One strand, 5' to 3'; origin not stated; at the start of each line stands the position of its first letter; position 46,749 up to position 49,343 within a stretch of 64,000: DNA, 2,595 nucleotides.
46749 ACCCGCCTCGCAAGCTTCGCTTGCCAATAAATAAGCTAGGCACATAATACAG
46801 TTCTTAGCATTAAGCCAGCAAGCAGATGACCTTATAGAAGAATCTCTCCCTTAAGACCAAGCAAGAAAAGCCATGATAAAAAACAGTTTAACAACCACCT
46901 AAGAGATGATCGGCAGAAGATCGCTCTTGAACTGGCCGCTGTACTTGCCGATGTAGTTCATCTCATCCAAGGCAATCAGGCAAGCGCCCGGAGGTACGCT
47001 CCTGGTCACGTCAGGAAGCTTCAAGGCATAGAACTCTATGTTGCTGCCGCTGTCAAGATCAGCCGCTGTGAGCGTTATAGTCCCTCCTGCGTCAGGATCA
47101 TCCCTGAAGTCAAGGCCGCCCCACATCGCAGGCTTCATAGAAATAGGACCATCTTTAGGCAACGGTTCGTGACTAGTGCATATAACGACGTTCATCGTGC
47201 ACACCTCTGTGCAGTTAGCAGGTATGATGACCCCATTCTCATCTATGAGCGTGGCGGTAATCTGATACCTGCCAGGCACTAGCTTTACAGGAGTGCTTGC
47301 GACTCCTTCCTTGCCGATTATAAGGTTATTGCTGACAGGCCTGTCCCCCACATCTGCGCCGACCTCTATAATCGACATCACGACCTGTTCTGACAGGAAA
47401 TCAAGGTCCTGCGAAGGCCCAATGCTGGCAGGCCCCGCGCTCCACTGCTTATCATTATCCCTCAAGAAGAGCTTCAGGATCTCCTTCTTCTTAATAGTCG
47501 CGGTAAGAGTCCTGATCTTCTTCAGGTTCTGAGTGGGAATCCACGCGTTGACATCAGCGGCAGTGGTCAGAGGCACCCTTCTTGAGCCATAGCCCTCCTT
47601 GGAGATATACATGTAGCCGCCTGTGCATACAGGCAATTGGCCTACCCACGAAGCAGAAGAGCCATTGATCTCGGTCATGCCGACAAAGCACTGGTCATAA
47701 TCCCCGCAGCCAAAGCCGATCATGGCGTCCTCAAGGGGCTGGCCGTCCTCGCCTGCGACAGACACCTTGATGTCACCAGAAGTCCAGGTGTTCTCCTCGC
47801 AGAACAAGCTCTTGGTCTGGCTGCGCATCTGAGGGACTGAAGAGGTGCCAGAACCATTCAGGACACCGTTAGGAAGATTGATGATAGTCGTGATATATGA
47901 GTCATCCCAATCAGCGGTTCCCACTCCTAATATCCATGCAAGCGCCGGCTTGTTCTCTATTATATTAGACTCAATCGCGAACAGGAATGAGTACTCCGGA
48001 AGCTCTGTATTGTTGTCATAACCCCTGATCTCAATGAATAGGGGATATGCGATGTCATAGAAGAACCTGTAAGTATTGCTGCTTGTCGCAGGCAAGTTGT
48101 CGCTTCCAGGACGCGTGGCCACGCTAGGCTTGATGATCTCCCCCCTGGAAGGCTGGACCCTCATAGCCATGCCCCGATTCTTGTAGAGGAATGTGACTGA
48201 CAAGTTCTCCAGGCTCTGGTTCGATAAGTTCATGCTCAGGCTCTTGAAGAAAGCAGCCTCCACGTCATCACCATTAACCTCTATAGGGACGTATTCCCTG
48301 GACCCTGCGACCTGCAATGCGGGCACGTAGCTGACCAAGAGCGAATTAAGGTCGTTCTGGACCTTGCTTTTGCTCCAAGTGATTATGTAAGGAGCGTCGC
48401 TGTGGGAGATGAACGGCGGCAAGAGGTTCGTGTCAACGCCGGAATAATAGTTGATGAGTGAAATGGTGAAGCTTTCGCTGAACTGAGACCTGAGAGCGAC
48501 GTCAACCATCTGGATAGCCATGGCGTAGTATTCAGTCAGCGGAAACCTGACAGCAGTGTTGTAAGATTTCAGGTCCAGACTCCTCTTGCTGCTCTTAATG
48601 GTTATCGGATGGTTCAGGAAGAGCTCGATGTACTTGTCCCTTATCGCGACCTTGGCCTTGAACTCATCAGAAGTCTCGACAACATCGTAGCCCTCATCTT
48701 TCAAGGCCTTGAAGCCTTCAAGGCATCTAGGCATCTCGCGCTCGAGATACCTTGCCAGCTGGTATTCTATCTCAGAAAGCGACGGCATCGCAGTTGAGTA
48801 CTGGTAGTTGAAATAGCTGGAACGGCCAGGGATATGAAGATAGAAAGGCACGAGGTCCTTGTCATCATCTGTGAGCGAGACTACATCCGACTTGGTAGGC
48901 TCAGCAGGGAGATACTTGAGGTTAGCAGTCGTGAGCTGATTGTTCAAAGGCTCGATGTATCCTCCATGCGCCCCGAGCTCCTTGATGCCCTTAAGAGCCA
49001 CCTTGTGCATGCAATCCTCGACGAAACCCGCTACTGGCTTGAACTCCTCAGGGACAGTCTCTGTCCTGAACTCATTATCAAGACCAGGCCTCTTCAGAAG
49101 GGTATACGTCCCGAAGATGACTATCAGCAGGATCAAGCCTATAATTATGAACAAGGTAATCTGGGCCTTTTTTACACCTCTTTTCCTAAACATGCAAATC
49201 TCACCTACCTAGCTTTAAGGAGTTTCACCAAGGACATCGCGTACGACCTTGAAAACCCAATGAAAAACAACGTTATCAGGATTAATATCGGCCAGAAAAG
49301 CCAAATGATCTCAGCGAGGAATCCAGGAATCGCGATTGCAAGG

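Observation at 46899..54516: Tightly coupled four-gene envelope operon: candidate undescribed attachment or fusion apparatus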

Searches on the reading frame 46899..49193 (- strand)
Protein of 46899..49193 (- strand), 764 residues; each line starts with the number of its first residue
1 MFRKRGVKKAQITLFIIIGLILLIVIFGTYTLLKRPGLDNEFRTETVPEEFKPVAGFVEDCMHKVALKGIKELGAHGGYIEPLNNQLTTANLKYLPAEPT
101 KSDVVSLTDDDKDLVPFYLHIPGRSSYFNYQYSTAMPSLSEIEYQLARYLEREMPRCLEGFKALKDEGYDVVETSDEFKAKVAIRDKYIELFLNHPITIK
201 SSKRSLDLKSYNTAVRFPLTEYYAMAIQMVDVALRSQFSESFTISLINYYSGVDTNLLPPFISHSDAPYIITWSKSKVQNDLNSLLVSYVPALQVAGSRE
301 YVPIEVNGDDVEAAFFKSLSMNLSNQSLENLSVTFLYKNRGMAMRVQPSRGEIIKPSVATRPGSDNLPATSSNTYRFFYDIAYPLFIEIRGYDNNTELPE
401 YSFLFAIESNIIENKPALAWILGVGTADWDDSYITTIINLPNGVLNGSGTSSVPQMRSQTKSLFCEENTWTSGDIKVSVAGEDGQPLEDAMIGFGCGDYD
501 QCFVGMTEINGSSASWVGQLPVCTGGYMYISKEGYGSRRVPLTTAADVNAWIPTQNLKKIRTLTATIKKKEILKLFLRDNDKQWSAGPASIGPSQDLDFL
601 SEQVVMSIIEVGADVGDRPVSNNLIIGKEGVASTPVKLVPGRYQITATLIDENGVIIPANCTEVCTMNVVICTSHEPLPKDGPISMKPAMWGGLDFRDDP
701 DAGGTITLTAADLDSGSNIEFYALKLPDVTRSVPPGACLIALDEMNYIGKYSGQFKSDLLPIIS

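Call 3: search_protein_families(library=pfam, proteins=[window:46899-49193:-], max_evalue=1)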
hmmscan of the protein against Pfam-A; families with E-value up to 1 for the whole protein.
window:46899-49193:- (764 aa): 0 families

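Call 4: search_protein_families(library=ncbifam, proteins=[window:46899-49193:-], max_evalue=1)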
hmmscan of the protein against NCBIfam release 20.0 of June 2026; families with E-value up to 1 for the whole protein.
window:46899-49193:- (764 aa): 0 families

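Call 12: find_homologous_proteins(query=window:46899-49193:-)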
Query window:46899-49193:- (764 aa): 46 proteins with E <= 0.001 among 8000 candidates.
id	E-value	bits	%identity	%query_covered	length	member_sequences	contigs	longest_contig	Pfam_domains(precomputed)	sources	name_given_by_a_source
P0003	0.0e+0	1746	100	100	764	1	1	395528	-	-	-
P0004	5.7e-248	843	47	100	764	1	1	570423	-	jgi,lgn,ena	-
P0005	2.2e-245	834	47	100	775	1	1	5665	-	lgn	-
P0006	1.3e-243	828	47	100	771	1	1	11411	-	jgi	-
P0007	1.9e-242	825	46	100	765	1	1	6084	-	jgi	jgi:hypothetical protein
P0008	7.0e-239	813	46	100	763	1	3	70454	-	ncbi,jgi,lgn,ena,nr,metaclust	ncbi:hypothetical protein AYK26_00940 [Euryarchaeota archaeon SM23-78]|nr:MAG: hypothetical protein 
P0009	1.0e-237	809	46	100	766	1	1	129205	-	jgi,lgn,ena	-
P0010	5.5e-237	807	48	99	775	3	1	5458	-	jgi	-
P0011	8.7e-235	799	46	100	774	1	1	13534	-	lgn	-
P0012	9.3e-235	799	44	100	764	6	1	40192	-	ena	-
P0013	3.3e-234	797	46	99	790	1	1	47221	-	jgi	jgi:hypothetical protein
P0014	5.0e-232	790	44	100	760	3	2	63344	-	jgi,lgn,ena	jgi:hypothetical protein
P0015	2.6e-230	784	44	100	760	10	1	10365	-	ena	-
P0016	4.1e-229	781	45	99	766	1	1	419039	-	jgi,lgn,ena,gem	-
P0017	1.1e-224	766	44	99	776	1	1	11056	-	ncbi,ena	-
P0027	2.9e-190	652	39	100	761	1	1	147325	-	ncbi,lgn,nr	ncbi:hypothetical protein JW756_00710 [Candidatus Woesearchaeota archaeon]|nr:hypothetical protein [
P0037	2.5e-81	292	30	88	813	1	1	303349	-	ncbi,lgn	-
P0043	7.4e-40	155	24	94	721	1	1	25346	-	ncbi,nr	ncbi:hypothetical protein HY641_03505 [Candidatus Woesearchaeota archaeon]|nr:hypothetical protein [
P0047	6.6e-14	69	23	71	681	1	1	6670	-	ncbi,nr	ncbi:hypothetical protein D6825_03080 [Candidatus Woesearchaeota archaeon]|nr:MAG: hypothetical prot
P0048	8.5e-6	42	21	25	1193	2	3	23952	-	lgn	-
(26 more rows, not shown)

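Call 13: find_encoding_contigs(protein=P0004, flank=10000, max_places=1)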
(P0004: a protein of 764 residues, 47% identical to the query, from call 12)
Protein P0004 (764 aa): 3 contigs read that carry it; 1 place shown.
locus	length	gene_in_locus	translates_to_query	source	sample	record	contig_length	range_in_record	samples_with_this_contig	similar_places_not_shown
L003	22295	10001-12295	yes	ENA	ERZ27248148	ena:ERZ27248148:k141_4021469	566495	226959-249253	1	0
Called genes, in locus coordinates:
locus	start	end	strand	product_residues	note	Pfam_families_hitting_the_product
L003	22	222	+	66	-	PF15919:HicB_lk_antitox, PF21748:UPF0150 (weak)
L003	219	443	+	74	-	PF07927:HicA_toxin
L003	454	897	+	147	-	PF24441:DUF7560 (faint)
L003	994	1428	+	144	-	-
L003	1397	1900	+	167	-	PF00583:Acetyltransf_1, PF13673:Acetyltransf_10, PF13508:Acetyltransf_7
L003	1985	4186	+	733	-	PF00133:tRNA-synt_1, PF09334:tRNA-synt_1g, PF19303:Anticodon_3, PF08264:Anticodon_1, PF01588:tRNA_bind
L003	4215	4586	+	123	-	-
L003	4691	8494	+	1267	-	-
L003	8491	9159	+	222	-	-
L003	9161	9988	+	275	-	-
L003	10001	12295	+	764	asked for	-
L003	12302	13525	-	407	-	-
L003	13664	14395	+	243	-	-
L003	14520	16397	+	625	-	PF01909:NTP_transf_2 (weak), PF18765:Polbeta (weak)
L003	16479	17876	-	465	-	-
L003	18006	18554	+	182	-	PF00571:CBS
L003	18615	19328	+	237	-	PF01255:Prenyltransf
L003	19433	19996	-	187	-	PF01871:AMMECR1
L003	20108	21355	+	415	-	-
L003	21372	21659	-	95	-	PF13656:RNA_pol_L_2, PF01193:RNA_pol_L (weak)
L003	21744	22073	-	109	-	-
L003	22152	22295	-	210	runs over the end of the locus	PF05175:MTS, PF03602:Cons_hypoth95, PF06325:PrmA, PF13847:Methyltransf_31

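Call 14: find_encoding_contigs(protein=P0027, flank=10000, max_places=1)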
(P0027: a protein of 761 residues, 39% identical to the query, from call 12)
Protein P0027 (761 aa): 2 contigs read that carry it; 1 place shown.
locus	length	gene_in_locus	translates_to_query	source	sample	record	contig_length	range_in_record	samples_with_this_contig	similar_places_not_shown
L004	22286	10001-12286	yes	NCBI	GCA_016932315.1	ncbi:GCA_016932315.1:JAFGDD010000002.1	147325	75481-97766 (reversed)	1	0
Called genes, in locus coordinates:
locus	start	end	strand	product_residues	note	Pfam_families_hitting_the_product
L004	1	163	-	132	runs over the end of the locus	PF01451:LMWPc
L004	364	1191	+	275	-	PF01041:DegT_DnrJ_EryC1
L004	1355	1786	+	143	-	PF24441:DUF7560 (faint)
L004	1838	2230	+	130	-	-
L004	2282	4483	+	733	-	PF00133:tRNA-synt_1, PF09334:tRNA-synt_1g, PF19303:Anticodon_3, PF08264:Anticodon_1, PF01588:tRNA_bind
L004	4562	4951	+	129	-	-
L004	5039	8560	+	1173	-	-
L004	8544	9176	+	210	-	-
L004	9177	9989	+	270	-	-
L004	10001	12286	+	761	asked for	-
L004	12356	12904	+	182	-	PF01909:NTP_transf_2, PF18765:Polbeta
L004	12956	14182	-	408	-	-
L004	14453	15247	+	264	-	-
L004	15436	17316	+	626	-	PF01909:NTP_transf_2 (weak), PF18765:Polbeta (weak)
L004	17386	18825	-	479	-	-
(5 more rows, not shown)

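Call 15: find_encoding_contigs(protein=P0037, flank=10000, max_places=1)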
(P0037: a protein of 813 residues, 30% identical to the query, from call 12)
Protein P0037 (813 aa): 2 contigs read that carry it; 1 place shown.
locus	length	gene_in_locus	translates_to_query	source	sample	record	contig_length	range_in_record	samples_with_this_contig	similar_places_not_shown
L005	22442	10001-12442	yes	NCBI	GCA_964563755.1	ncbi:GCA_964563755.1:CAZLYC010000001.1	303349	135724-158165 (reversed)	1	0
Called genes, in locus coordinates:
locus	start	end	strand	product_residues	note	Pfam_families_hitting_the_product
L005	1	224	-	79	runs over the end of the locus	-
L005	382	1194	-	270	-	PF01978:TrmB, PF11495:TrmB_EBD_N (weak)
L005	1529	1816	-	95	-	PF00708:Acylphosphatase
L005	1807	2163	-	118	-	PF02643:DUF192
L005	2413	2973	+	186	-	PF00352:TBP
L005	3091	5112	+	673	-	PF14551:MCM_N, PF17207:MCM_OB, PF00493:MCM, PF01078:Mg_chelatase (weak), PF17855:MCM_lid, PF21120:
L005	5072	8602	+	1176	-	-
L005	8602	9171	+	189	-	-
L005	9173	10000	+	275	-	-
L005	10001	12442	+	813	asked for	-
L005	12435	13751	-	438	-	-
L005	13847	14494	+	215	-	-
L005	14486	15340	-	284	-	PF01944:SpoIIM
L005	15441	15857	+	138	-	PF01873:eIF-5_eIF-2B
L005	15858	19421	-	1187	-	PF03833:PolC_DP2_N, PF24844:PolC_DP2_central, PF24846:PolC_DP2_cat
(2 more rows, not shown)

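Call 16: find_encoding_contigs(protein=P0043, flank=10000, max_places=1)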
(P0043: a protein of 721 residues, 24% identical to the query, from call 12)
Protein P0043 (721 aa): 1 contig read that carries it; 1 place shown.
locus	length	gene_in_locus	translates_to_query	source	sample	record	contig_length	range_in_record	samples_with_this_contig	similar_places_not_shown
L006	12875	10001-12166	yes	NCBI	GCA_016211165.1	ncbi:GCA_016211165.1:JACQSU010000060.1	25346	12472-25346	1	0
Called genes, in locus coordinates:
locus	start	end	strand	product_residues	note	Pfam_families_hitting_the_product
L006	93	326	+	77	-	PF01022:HTH_5 (weak)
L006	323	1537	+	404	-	PF08323:Glyco_transf_5, PF13439:Glyco_transf_4, PF13579:Glyco_trans_4_4, PF20706:GT4-conflict, PF00534:Glycos_transf_1, PF13692:Glyco_trans_1_4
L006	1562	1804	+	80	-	-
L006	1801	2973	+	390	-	PF03065:Glyco_hydro_57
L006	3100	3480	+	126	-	PF01092:Ribosomal_S6e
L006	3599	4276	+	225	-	-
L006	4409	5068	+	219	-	-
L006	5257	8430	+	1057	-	PF13750:Big_3_3 (faint)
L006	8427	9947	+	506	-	-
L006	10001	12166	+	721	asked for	-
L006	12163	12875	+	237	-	?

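Call 22: find_related_loci(query=A3, collection=genome_contigs, flank=10000)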
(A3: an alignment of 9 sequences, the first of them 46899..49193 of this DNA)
Query A3 (764 aa) in genome_contigs; peptide patterns used: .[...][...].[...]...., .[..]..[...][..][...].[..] (x = any residue, [..] = any of these).
147 stretches matched a pattern; 65 encode a relative of the query (tblastn E <= 1e-3); 64 distinct loci.
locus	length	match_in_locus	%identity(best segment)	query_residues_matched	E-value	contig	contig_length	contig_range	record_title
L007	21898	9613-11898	46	1-763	0e+0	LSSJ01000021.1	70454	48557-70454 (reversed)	MAG: Euryarchaeota archaeon SM23-78 WORSMTZ_243, whole genome shotgun sequence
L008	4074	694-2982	44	1-763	0e+0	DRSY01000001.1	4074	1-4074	MAG TPA_asm: Candidatus Woesearchaeota archaeon isolate HyVt-71 Ga0136651_10016340, whole genome shotgun sequence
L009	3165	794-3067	44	4-764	0e+0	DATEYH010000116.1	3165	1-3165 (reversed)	MAG TPA_asm: Candidatus Nanoarchaeia archaeon isolate SMAG_U8440 k141_272576, whole genome shotgun sequence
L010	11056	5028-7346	44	4-763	0e+0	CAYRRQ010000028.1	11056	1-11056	MAG TPA_asm: uncultured Methanosarcinales archaeon isolate binchicken_co19_518 genome assembly, contig: NODE_10142_lengt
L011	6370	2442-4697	43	1-761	0e+0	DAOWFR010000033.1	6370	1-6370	MAG TPA_asm: Methanobacteriota archaeon isolate CSMAG_1970 CSMAG_1970_k141_1012830_length_6370_cov_11.0000, whole genome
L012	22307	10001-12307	41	1-761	0e+0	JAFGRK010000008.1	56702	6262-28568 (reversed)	MAG: Candidatus Woesearchaeota archaeon isolate Zod_Metabat.825 k87_4367631, whole genome shotgun sequence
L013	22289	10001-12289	39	1-764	0e+0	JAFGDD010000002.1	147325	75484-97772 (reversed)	MAG: Candidatus Woesearchaeota archaeon isolate Zod_Metabat.1155 k87_1327220, whole genome shotgun sequence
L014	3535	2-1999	39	119-763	8e-169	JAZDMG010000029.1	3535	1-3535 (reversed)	MAG: archaeon isolate MEGAHIT-group-0.639 k141_8095384, whole genome shotgun sequence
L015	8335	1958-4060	37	47-762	1e-142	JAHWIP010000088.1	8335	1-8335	MAG: Candidatus Woesearchaeota archaeon isolate YT2_088 k127_72410588, whole genome shotgun sequence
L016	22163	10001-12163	30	53-761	5e-103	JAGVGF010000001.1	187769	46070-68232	MAG: archaeon isolate DeMMO2_15 c_000000017649, whole genome shotgun sequence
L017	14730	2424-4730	30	3-763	7e-100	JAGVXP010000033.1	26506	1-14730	Candidatus Woesearchaeota archaeon isolate RIFCSPHIGHO2_02_FULL_36_13 rifcsphigho2_02_scaffold_2589, whole genome shotgu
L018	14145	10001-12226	29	8-761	4e-98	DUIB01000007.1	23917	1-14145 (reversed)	MAG TPA_asm: Candidatus Woesearchaeota archaeon isolate UBA12459 contig_2127, whole genome shotgun sequence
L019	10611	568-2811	29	3-761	3e-94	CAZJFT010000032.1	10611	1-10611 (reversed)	MAG TPA_asm: uncultured Methanosarcinales archaeon isolate binchicken_co22_118 genome assembly, contig: NODE_6407_length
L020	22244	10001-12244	28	8-761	2e-88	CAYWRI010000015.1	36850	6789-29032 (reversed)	MAG TPA_asm: uncultured Methanosarcinales archaeon isolate SRP191223_co1_361 genome assembly, contig: NODE_806_length_36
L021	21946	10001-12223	27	47-764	4e-82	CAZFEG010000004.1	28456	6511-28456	MAG TPA_asm: uncultured Methanosarcinales archaeon isolate binchicken_co181_387 genome assembly, contig: NODE_2276_lengt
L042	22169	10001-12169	26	8-726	7e-67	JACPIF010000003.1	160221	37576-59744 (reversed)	MAG: Candidatus Woesearchaeota archaeon isolate NC_groundwater_433_Ag_B-0.1um_44_11 GD18-4_B1_scaffold_108292, whole gen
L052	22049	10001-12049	25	46-724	8e-53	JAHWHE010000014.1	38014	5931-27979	MAG: Candidatus Woesearchaeota archaeon isolate FT2_141 k127_5811258, whole genome shotgun sequence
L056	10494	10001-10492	40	1-164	2e-42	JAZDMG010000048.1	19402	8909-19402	MAG: archaeon isolate MEGAHIT-group-0.639 k141_11667565, whole genome shotgun sequence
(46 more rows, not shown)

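Call 49: predict_structure(alignment_id=A6)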
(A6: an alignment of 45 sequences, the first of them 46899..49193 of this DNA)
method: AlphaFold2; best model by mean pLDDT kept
length: 764 residues; sequences in the alignment: 45
mean_pLDDT: 85.8   pTM: 0.57
mean pLDDT of the five models: 85.8, 85.0, 84.0, 83.5, 83.3
residues with pLDDT >= 90: 419; 70-90: 258; 50-70: 40; < 50: 47
segments of 3 or more residues with pLDDT < 50: 1-6, 35-40, 428-461
pLDDT, mean of each block of 10 residues (from residue 1): 45 83 90 57 74 93 98 97 94 92 93 96 86 95 98 95 91 91 95 93 88 96 96 94 95 92 83 91 96 92 78 87 83 93 86 76 60 85 98 93 97 91 64 42 46 38 71 93 92 77 87 92 87 90 90 94 96 90 87 95 92 80 87 92 92 88 74 82 88 83 79 94 93 81 86 91 94
secondary structure, 60 per line:
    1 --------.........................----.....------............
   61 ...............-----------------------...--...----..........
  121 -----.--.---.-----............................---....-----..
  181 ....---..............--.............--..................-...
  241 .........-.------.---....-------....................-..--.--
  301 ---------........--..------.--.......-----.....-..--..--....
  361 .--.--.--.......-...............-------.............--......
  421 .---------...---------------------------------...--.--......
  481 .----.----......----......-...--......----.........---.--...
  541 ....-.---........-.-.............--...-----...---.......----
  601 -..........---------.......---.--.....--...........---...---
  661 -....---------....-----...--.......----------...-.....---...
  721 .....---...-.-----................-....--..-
elements in order (helices of 4 or more, strands of 3 or more residues): H9-33 H38-42 H49-75 E104-106 E114-120 H139-166 E170-173 E179-184 E188-201 E204-216 H219-236 H238-249 E262-265 H275-292 H310-317 E331-337 E343-347 E357-361 E370-376 E378-392 E400-412 H417-421 E475-481 E491-496 E501-506 E508-510 E513-518 E523-531 E538-544 E550-557 E561-573 E576-578 E584-586 E590-596 E602-611 E621-627 E634-638 E641-651 E655-657 E662-665 E675-678 E684-686 E689-695 E706-708 H710-714 E718-725 H739-754 H756-759

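Call 52: fold_search(model_id=the predicted structure, library=pdb)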
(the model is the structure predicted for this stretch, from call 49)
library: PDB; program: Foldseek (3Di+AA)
matches with E <= 10: 895; with E <= 0.001: 12
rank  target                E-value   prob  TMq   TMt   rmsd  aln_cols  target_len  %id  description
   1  6fwv_A                2.7e-06  0.99  0.10  0.13  32.9       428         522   10  The Bacillus anthracis TIE protein (released 2018-08-08)
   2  6fwv_B                6.8e-06  0.98  0.10  0.13  32.8       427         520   11  The Bacillus anthracis TIE protein (released 2018-08-08)
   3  4oq1                  1.1e-04  0.98  0.12  0.24  27.6       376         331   10  Structure of the Streptococcal ancillary pilin (released 2014-04-23)
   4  3rkp_A                1.8e-04  0.93  0.10  0.19  26.1       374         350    8  Crystal structure of BcpA*(D312A), the major pilin subunit of Bacillus cereus (released 2012-05-30)
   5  8qox_B                1.9e-04  1.00  0.12  0.18  16.7       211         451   12  Two-component assembly of SlaA and SlaB S-layer proteins of Sulfolobus acidocaldarius (released 2024-02-21)
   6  3kpt_B                1.9e-04  0.90  0.09  0.19  25.9       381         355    9  Crystal structure of BcpA, the major pilin subunit of Bacillus cereus (released 2009-11-24)
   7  6m3y                  2.8e-04  0.28  0.10  0.10  40.1       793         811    8  Crystal structure of pilus adhesin, SpaC from Lactobacillus rhamnosus GG - open conformation (released 2020-07-29)
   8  6m48_A                6.0e-04  0.21  0.10  0.09  40.6       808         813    9  Crystal structure of pilus adhesin, SpaC from Lactobacillus rhamnosus GG - P21212 form (released 2020-07-29)
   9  6fb3_A                6.6e-04  1.00  0.10  0.04  16.0       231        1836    8  Teneurin 2 Partial Extracellular Domain (released 2018-03-28)
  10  5hts_E                6.6e-04  0.92  0.11  0.25  14.8       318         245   10  Crystal structure of shaft pilin spaA from Lactobacillus rhamnosus GG - D295N mutant (released 2016-07-20)
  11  8r54_A                9.2e-04  0.99  0.10  0.04  17.6       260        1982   10  Mouse teneurin-3 non-compact subunit - A0B0 isoform (released 2024-05-08)
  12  3kpt_A                9.7e-04  0.72  0.09  0.18  26.4       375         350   10  Crystal structure of BcpA, the major pilin subunit of Bacillus cereus (released 2009-11-24)
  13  6m48_B                1.1e-03  0.18  0.10  0.09  40.4       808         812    9  Crystal structure of pilus adhesin, SpaC from Lactobacillus rhamnosus GG - P21212 form (released 2020-07-29)
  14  5t89_Y                1.2e-03  0.13  0.06  0.08  36.5       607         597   10  Crystal structure of VEGF-A in complex with VEGFR-1 domains D1-6 (released 2017-02-01)
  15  7bvx                  1.3e-03  0.35  0.08  0.17  18.2       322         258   10  Crystal structure of C-terminal fragment of pilus adhesin SpaC from Lactobacillus rhamnosus GG-Iodide soaked (released 2020-07-29)
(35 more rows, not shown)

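Call 54: search_solved_structures(query=A6, max_evalue=1)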
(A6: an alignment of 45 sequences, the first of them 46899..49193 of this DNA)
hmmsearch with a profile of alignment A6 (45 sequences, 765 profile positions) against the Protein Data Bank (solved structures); distinct sequences matched with E-value up to 1: 2.
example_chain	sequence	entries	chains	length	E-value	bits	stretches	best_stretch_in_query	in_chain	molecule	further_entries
9ygv_1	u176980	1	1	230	0.73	11.1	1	676-713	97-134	FCP1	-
8uc6_C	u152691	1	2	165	0.73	11.1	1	151-237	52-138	Calpain-7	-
